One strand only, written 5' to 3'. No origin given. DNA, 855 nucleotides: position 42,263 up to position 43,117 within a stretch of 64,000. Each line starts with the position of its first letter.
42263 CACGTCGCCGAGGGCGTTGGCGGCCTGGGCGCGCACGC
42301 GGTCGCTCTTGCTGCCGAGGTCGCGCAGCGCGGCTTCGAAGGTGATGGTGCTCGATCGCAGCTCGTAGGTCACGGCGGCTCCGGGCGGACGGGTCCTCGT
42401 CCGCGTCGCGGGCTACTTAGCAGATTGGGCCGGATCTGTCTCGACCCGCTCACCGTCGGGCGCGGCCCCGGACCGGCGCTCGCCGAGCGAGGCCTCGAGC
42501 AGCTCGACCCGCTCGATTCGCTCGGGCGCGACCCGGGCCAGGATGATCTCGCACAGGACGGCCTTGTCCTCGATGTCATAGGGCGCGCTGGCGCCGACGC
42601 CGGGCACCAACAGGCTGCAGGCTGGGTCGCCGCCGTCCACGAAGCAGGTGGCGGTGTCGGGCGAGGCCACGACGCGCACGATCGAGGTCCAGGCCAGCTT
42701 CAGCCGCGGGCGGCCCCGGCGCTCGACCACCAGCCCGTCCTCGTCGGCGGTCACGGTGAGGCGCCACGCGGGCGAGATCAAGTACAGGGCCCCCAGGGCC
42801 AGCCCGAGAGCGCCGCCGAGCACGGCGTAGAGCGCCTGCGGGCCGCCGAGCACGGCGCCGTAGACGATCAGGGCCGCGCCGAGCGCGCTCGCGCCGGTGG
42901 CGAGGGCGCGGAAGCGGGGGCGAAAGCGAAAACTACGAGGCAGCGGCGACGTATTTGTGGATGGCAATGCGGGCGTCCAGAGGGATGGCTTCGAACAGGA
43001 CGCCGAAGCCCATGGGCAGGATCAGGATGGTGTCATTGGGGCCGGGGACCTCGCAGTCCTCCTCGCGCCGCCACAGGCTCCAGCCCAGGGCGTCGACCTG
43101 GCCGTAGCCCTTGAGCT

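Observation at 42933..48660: PilZ gene upstream of a 1714-aa pseudokinase-AAA-TPR-GAF-histidine kinase hybrid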

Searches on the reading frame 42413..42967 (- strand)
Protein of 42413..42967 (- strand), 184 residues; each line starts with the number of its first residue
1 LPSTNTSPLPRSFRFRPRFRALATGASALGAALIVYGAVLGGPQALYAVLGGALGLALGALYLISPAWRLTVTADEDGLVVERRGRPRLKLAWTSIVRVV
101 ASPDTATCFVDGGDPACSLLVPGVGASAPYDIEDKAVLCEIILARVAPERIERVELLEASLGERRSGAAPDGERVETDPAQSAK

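Call 13: search_protein_families(library=pfam, proteins=[window:42413-42967:-], max_evalue=0.01)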
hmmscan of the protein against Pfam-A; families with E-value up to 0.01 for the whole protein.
window:42413-42967:- (184 aa): 0 families
